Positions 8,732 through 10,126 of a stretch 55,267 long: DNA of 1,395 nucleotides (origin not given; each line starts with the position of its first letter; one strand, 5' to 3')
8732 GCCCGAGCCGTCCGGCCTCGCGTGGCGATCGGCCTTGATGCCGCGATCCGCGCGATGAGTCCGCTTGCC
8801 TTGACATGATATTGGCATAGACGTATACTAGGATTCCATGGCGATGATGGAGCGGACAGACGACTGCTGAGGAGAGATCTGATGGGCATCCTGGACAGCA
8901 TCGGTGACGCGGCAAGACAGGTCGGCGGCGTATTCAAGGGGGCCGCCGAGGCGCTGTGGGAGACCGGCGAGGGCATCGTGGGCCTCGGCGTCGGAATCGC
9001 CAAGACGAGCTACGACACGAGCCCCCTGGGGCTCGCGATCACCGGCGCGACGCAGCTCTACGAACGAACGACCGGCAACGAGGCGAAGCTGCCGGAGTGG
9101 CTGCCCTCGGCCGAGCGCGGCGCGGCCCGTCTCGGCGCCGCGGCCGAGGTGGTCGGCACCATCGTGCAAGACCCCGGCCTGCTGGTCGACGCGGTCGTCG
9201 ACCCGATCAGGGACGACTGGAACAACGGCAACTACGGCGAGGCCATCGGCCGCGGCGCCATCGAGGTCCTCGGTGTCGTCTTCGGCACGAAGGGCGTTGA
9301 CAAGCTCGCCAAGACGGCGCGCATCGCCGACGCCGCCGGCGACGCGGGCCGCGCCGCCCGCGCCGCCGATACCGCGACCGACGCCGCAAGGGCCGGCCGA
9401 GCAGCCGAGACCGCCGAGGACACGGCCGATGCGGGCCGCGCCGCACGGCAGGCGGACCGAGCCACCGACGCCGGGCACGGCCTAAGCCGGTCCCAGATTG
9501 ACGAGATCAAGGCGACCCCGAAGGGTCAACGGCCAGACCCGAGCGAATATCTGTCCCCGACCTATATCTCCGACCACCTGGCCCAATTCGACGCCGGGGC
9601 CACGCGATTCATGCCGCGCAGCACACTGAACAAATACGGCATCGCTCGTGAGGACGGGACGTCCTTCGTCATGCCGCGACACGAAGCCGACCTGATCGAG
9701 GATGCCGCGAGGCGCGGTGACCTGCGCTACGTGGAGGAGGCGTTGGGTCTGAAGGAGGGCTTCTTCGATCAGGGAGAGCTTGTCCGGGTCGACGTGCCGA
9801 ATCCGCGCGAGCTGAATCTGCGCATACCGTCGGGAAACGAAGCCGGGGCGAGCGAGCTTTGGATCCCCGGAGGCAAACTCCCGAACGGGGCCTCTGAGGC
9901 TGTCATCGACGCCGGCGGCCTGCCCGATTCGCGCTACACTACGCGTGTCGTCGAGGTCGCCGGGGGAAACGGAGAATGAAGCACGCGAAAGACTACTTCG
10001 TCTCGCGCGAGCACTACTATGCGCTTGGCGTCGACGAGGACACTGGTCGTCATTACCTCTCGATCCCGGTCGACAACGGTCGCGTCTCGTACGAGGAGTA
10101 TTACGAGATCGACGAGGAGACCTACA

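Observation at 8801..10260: Polymorphic-toxin-like gene with an overlapping immunity-like ORF and an unassignable toxin domain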

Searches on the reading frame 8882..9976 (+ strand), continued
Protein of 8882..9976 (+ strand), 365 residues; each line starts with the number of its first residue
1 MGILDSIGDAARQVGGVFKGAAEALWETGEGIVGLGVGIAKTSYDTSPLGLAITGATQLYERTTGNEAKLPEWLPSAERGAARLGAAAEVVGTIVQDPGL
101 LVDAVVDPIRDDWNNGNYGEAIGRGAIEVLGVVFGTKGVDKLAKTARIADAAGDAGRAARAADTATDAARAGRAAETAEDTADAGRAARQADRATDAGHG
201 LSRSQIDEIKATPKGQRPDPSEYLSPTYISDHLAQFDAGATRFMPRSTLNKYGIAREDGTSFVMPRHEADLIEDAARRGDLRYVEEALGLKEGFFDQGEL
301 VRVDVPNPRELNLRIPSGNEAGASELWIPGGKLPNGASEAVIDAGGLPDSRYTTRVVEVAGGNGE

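Call 73: find_encoding_contigs(protein=P0034, flank=8000, max_places=1)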
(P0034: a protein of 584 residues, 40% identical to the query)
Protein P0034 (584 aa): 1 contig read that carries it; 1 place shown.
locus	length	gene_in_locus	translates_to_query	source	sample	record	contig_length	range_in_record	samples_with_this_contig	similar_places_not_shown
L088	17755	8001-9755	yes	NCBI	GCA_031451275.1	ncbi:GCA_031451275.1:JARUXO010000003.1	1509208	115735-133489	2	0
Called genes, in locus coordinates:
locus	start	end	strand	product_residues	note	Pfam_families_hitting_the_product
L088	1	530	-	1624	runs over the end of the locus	PF00512:HisKA, PF02518:HATPase_c, PF00072:Response_reg, PF01590:GAF, PF13185:GAF_2, PF08447:PAS_3, PF02518:HATPase_c, PF00072:Response_reg, +3 more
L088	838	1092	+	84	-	PF20484:DUF6723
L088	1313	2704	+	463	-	PF00083:Sugar_tr, PF07690:MFS_1, PF13347:MFS_2, PF00083:Sugar_tr, PF07690:MFS_1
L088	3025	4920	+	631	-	PF05947:T6SS_TssF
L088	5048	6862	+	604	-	PF05954:Phage_GPD, PF04717:Phage_base_V, PF22178:Gp5_trimer_C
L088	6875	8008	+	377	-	PF09937:DUF2169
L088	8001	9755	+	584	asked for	PF13665:Tox-PAAR-like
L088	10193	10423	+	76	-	-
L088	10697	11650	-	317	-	PF02653:BPD_transp_2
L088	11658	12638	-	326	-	PF02653:BPD_transp_2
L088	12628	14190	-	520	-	PF00005:ABC_tran, PF02463:SMC_N (faint), PF13304:AAA_21 (faint), PF00005:ABC_tran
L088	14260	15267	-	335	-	PF00532:Peripla_BP_1, PF13407:Peripla_BP_4, PF13377:Peripla_BP_3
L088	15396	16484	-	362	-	PF00356:LacI, PF00532:Peripla_BP_1, PF13407:Peripla_BP_4, PF13377:Peripla_BP_3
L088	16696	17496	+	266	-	PF05721:PhyH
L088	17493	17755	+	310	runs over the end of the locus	PF01263:Aldose_epim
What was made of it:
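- Closest known: PAAR-like. Different: They have an additional 240-residue N-terminal PAAR-like domain and sit in a TssF-VgrG-DUF2169 cluster (call 73).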

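Call 74: find_encoding_contigs(protein=P0004, flank=8000, max_places=1)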
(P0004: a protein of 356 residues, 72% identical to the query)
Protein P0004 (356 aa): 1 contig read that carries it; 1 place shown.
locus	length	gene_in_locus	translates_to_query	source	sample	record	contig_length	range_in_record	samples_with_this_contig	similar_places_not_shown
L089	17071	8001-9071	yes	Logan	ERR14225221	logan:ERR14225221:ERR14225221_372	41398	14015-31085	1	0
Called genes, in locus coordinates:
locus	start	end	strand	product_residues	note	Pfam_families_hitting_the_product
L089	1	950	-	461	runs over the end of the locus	-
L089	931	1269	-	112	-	PF01588:tRNA_bind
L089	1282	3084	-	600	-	PF00009:GTP_EFTU, PF03144:GTP_EFTU_D2, PF00679:EFG_C, PF06421:LepA_C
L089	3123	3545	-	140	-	-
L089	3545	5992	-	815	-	-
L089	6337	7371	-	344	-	PF08239:SH3_3 (weak), PF13505:OMP_b-brl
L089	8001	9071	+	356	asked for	-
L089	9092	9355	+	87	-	-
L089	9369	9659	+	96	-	-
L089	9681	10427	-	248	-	PF03959:FSH1 (weak), PF02230:Abhydrolase_2 (faint), PF00561:Abhydrolase_1, PF12146:Hydrolase_4, PF12697:Abhydrolase_6, PF12695:Abhydrolase_5 (faint)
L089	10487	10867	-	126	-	PF03006:HlyIII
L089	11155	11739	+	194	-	PF07638:Sigma70_ECF (weak), PF04542:Sigma70_r2, PF08281:Sigma70_r4_2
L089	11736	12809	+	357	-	PF04773:FecR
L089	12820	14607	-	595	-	PF03600:CitMHS, PF16980:CitMHS_2 (weak), PF02080:TrkA_C, PF00939:Na_sulph_symp, PF03600:CitMHS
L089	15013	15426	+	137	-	PF04542:Sigma70_r2, PF08281:Sigma70_r4_2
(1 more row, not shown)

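Call 80: search_protein_families(library=padloc, proteins=[window:8882-9976:+], max_evalue=1)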
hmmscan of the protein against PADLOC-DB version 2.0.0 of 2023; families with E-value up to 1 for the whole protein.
window:8882-9976:+ (365 aa): 0 families
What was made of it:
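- There is no PADLOC match (call 80).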

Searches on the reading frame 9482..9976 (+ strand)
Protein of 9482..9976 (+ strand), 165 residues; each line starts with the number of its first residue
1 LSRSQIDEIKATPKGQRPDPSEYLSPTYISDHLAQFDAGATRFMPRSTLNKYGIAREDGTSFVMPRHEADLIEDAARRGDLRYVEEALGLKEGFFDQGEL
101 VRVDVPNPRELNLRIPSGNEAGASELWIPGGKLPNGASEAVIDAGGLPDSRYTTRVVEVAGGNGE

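Call 3: search_protein_families(library=pfam, proteins=[window:9482-9976:+], max_evalue=1)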
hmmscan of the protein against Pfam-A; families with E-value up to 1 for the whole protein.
window:9482-9976:+ (165 aa): 1 family
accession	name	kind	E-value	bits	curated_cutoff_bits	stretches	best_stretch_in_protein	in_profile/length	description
PF08252.16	Leader_CPA1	-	0.23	11.4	18.5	1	20-33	5-18/23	arg-2/CPA1 leader peptide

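Call 4: search_protein_families(library=ncbifam, proteins=[window:9482-9976:+], max_evalue=1)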
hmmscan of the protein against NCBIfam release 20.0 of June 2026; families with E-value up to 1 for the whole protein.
window:9482-9976:+ (165 aa): 1 family
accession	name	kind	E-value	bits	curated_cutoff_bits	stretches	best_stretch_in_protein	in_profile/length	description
TIGR04159.2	methbact_MbnB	equivalog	0.29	10.6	325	1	22-44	78-100/261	methanobactin biosynthesis protein MbnB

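Call 13: search_solved_structures(query=A1, max_evalue=10, show_alignments=3)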
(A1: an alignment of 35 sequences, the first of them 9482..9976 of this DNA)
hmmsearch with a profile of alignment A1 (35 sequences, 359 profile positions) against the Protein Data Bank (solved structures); distinct sequences matched with E-value up to 10: 11.
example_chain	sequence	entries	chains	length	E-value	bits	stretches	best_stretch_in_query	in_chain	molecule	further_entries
6xrf_C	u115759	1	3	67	0.61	13.1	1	1-45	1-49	PAAR motif family protein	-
3qr0_A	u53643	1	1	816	1.2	12.1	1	140-224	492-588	phospholipase C-beta (PLC-beta)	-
6xns_A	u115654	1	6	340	1.4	11.9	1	58-183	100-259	C3_crown-05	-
5h3h_A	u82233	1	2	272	1.9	11.5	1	251-280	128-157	Abhydrolase domain-containing protein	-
6u1s_A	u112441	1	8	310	2.3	11.3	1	14-180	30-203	de novo designed 16-helix transmembrane nanopore, TMHC8_R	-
9cod_A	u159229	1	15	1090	3.7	10.5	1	88-200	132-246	SGNH hydrolase-type esterase domain-containing protein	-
9dzw_A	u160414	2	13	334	3.9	10.5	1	28-186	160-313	CalC6_3 with DHR extension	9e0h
9r1n_A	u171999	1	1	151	3.9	10.5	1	47-157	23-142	sc-apCC-4-DPH-2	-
5cwf_A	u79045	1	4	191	4.4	10.3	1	24-183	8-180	Designed helical repeat protein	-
2v0o_A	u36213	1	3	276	8.8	9.3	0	43-158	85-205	FCH DOMAIN ONLY PROTEIN 2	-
8a3k_UNK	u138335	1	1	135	9.2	9.2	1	50-162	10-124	sc-apCC-4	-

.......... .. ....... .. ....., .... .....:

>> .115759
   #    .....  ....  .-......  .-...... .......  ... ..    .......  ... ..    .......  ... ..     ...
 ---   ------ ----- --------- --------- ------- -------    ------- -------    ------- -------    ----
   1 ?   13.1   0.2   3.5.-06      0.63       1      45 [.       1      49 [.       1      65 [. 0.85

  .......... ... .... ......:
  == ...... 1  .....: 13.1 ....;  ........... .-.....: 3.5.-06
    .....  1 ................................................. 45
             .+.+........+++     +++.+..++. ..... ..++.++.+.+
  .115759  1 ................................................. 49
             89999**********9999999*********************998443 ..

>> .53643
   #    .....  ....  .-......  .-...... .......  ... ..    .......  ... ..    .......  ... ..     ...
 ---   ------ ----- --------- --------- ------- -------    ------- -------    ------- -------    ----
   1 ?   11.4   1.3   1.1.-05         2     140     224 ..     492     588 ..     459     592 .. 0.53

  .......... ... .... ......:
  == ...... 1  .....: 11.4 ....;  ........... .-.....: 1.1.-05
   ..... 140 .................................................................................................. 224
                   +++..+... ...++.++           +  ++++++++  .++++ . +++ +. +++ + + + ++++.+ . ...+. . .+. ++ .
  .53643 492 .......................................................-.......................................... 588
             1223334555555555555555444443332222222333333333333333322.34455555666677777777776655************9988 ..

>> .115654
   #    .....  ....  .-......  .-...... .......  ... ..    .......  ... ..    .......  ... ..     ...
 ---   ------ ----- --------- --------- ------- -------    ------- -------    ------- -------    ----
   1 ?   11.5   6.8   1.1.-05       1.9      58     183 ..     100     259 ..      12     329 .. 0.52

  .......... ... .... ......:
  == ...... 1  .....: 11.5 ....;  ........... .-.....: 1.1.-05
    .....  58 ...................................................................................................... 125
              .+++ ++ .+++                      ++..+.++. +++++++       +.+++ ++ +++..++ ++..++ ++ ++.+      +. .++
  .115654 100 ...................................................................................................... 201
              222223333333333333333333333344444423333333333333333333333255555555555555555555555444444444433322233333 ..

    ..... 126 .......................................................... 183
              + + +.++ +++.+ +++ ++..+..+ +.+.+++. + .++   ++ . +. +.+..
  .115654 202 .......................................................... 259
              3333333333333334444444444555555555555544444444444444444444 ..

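Call 14: search_protein_representatives(protein=window:9482-9976:+)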
Query: 165 residues. Proteins with E-value up to 0.001 (for the whole library): 1159; up to 1e-10: 713; up to 1e-30: 151. The best 150 are listed.
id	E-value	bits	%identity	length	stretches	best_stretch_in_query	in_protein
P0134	9.6e-70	250.3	49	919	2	1-149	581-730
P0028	2.2e-63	229.6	68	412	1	8-163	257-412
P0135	2.8e-60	219.5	32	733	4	8-142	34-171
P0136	2.3e-56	206.8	63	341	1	4-152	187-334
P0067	1.5e-54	200.9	61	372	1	1-153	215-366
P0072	3.4e-54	199.7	63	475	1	1-155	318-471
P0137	6.5e-54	198.8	63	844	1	4-154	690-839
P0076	1.7e-53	197.4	61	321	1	8-158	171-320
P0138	1.9e-53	197.3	62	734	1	1-153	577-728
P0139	4.6e-53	196.1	63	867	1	2-154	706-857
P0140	8.8e-53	195.1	62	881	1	5-154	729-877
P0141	9.1e-53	195.1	62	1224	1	4-159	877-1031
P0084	2.0e-52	194.0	60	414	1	1-155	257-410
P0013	2.1e-52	193.9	63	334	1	2-157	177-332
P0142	3.3e-52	193.3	64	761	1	8-154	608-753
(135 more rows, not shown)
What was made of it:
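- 9482..9979 (+): Tne5-family toxin domain (residues 201-365; conserved core about 208-354): ART-like predicted NAD(P)+ glycohydrolase. The family has 1159 clusters at 50% identity, almost always at the C-terminus (call 14).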

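Call 18: predict_structure(alignment_id=A1)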
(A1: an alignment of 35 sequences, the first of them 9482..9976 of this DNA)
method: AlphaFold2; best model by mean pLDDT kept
length: 165 residues; sequences in the alignment: 35
mean_pLDDT: 93.0   pTM: 0.86
mean pLDDT of the five models: 93.0, 92.8, 92.2, 91.1, 89.8
residues with pLDDT >= 90: 136; 70-90: 25; 50-70: 3; < 50: 1
segments of 3 or more residues with pLDDT < 50: none
pLDDT, mean of each block of 10 residues (from residue 1): 93 95 98 98 95 92 97 96 91 92 98 96 84 90 94 96 59
secondary structure, 60 per line:
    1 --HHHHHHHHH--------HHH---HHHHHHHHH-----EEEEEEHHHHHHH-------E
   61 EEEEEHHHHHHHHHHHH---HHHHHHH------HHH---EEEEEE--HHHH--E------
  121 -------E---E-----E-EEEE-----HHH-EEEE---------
elements in order: H3-11 H26-34 E40-45 H46-52 E60-65 H66-77 H81-87 E100-105 H108-111 E140-143 E153-156
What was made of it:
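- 9482..9979 (+): AlphaFold2 pLDDT 93, pTM 0.86 (call 18).
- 9896..9898 (+): Codon for Glu339, the family-invariant Glu and candidate catalytic residue, which aligns with Tne5 Glu1482. It begins a predicted beta-strand (call 18).
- On Tne5 NAD(P)+ glycohydrolase toxin family: The model is confident (pLDDT 93, call 18), but Foldseek finds only weak matches (best E=0.034, TM about 0.3).
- Checked: The C-terminal domain is globular (AlphaFold2 pLDDT 93, call 18).
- Fold: the model is confident (call 18).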

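Call 20: fold_search(model_id=the predicted structure, library=pdb)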
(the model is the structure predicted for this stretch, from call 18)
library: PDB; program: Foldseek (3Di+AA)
matches with E <= 10: 94; with E <= 0.001: 0
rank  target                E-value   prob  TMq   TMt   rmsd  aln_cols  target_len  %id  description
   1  6fkg_A                3.4e-02  0.28  0.29  0.27   9.5       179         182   12  Crystal structure of the M.tuberculosis MbcT-MbcA toxin-antitoxin complex. (released 2019-02-27)
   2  6d0i_C                4.7e-02  0.30  0.31  0.32   6.6       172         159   12  ParT: Prs ADP-ribosylating toxin bound to cognate antitoxin ParS. L48M ParT, SeMet-substituted complex. (released 2019-01-09)
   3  6fkg_B                7.0e-02  0.25  0.31  0.29   8.4       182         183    7  Crystal structure of the M.tuberculosis MbcT-MbcA toxin-antitoxin complex. (released 2019-02-27)
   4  6d0h_C                1.0e-01  0.18  0.31  0.31   6.7       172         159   10  ParT: Prs ADP-ribosylating toxin bound to cognate antitoxin ParS (released 2019-01-09)
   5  6d0i_A                1.3e-01  0.20  0.30  0.31   7.1       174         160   10  ParT: Prs ADP-ribosylating toxin bound to cognate antitoxin ParS. L48M ParT, SeMet-substituted complex. (released 2019-01-09)
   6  6d0h_A                1.3e-01  0.18  0.30  0.30   7.2       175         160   11  ParT: Prs ADP-ribosylating toxin bound to cognate antitoxin ParS (released 2019-01-09)
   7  9r35_D                2.8e-01  0.15  0.29  0.31   7.9       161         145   10  Crystal structure of the Pseudomonas putida Xre-RES toxin-antitoxin complex bound to promoter DNA (released 2025-08-20)
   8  5i5t_B                4.2e-01  0.04  0.15  0.09  15.0       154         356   12  X-RAY CRYSTAL STRUCTURE AT 2.31A RESOLUTION OF HUMAN MITOCHONDRIAL BRANCHED CHAIN AMINOTRANSFERASE (BCATM) COMPLEXED W (released 2016-03-23)
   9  5c3o                  4.8e-01  0.01  0.14  0.12  17.2       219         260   12  Crystal structure of the C-terminal truncated Neurospora crassa T7H (NcT7HdeltaC) in apo form (released 2015-10-21)
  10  4j25_H                5.1e-01  0.02  0.16  0.15  16.6       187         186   11  Crystal structure of a Pseudomonas putida prolyl-4-hydroxylase (P4H) (released 2014-02-05)
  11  9r35_A                5.5e-01  0.14  0.30  0.34   7.6       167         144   11  Crystal structure of the Pseudomonas putida Xre-RES toxin-antitoxin complex bound to promoter DNA (released 2025-08-20)
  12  8xhq_B                6.2e-01  0.02  0.16  0.12  18.9       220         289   15  The complex structure of SoBcmC and its natural substrate (released 2025-05-28)
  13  8z84                  6.7e-01  0.02  0.15  0.13  11.7       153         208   10  The dimerization structure of CHASE4 domain of PA2072(beta form). (released 2025-04-23)
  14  8xhq_D                6.7e-01  0.02  0.16  0.12  18.9       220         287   16  The complex structure of SoBcmC and its natural substrate (released 2025-05-28)
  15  6gw6_A                7.6e-01  0.11  0.30  0.33   7.5       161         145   12  Structure of the Pseudomonas putida RES-Xre toxin-antitoxin complex (released 2018-10-24)
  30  6b12_A                2.3e+00  0.04  0.25  0.32   8.9       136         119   11  Structure of Tne2 in complex with Tni2 (released 2017-12-20)
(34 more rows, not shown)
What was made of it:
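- The weak Foldseek hits are enriched for NAD-using ART-superfamily toxins such as MbcT, ParT and RES (call 20). The best Foldseek hits are the TA toxins MbcT, ParT and RES (call 20).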

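Call 37: find_related_loci(query=A1, collection=metagenome_contigs, flank=4000)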
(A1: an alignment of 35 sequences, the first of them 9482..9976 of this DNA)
Query A1 (165 aa) in metagenome_contigs; peptide patterns used: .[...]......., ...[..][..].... (x = any residue, [..] = any of these).
342 stretches matched a pattern; 236 encode a relative of the query (tblastn E <= 1e-3); the best 80 are kept; 80 distinct loci.
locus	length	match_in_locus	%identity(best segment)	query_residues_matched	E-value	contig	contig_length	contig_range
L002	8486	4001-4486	71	1-161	9e-72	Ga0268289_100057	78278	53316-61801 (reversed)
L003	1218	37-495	69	1-154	5e-72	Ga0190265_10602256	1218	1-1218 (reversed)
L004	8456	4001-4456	67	1-153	2e-67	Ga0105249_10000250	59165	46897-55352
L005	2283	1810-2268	66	1-154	1e-68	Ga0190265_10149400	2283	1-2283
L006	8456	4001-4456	66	1-153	7e-67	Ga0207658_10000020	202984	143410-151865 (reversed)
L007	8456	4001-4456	66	1-153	7e-67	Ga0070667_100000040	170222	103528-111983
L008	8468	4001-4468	66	1-157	3e-66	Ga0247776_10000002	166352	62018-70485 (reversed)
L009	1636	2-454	64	1-152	1e-64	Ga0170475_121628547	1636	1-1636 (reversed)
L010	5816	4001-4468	66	1-157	2e-62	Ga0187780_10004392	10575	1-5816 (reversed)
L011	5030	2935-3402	66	1-157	2e-62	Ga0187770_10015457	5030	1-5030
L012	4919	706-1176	62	1-158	6e-62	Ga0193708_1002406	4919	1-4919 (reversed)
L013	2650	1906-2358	62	1-152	3e-62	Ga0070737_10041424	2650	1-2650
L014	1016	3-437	68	17-162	4e-66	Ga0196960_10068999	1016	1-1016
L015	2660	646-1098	62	1-152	3e-62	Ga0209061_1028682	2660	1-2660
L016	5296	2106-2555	64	8-158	2e-61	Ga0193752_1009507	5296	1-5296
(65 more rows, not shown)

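Call 65: search_dna_similar(query=window:9482-9976:+, collection=plasmids, mode=protein, max_rows=25)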
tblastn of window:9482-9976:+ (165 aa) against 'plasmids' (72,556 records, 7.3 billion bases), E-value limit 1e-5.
Records with a match: 2; places in all: 2; records where one place covers at least 80% of the query: 1.
Best place of each record, by identity: <60% 2.
By first word of the organism name: Rahnella 1; Spartinivicinus 1.
By predicted mobility (MOB-suite, as given by PLSDB): non-mobilizable 2.
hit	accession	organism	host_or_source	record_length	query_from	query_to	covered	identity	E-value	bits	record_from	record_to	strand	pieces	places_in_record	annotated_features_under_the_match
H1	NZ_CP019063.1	Rahnella sikkimica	bacteria,soil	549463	7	158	92%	56.6%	2e-51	182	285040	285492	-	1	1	hemagglutinin repeat-containing protein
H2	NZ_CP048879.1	Spartinivicinus ruber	pure culture,coastal sediment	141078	79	143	39%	40.0%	3e-7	56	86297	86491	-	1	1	hypothetical protein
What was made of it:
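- Tried and rejected: The toxin domain occurs on plasmids only once, in a Rahnella CdiA-like gene (call 65).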

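Call 88: search_solved_structures(query=A5, max_evalue=10, show_alignments=2)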
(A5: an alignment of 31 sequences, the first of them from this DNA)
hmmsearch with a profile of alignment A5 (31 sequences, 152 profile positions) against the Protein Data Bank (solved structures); distinct sequences matched with E-value up to 10: 12.
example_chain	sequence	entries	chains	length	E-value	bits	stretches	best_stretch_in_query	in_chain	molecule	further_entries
4kt6_A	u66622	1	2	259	0.26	14.1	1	48-136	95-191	Nicotine adenine dinucleotide glycohydrolase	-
3pnt_A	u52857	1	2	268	0.29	13.9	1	49-136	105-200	NAD+-glycohydrolase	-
1ttx_A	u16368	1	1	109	0.39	13.5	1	6-59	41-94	Oncomodulin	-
6snz_A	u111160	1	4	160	0.48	13.2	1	73-107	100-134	Prelamin-A/C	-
5h3h_A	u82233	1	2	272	0.57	13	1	54-86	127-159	Abhydrolase domain-containing protein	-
7d9n_A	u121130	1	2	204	0.63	12.8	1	73-107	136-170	Lamin-A/C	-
3o6b_B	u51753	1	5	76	0.76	12.6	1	9-56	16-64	Cell division control protein 53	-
2a1l_A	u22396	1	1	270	0.79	12.5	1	29-110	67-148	Phosphatidylinositol transfer protein beta isoform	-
3o2p_E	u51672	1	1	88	0.97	12.2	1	9-56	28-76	Cell division control protein 53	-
9sj6_A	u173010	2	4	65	1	12.1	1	71-112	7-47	Subtilisin-like serine germination related protease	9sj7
9sjb_A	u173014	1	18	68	1.2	12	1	71-112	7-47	Subtilisin-like serine germination related protease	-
6jlb_A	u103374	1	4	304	4.1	10.2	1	73-107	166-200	Lamin A/C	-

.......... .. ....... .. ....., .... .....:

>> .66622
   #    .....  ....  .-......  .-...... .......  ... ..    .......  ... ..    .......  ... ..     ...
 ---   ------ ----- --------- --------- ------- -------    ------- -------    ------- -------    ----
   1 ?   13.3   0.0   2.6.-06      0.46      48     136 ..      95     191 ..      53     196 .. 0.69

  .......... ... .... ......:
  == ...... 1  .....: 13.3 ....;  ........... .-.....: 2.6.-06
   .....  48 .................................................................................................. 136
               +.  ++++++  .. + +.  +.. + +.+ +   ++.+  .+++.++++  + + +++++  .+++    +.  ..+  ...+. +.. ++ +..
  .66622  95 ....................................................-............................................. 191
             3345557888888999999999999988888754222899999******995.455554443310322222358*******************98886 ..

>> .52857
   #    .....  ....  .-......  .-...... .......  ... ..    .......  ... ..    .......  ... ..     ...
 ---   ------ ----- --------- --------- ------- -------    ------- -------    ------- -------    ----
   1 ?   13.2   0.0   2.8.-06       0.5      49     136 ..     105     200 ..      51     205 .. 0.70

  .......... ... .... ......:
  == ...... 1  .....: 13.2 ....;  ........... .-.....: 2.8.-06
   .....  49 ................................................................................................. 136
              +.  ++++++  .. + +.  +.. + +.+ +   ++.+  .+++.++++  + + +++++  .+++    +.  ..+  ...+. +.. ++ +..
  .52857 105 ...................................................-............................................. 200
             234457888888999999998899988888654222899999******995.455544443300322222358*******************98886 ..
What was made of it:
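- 9482..9979 (+): The clean profile's top PDB hits are SPN NADase 4kt6 and 3pnt (call 88).
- Tried and rejected: The clean domain-only profile then gave SPN (call 88).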
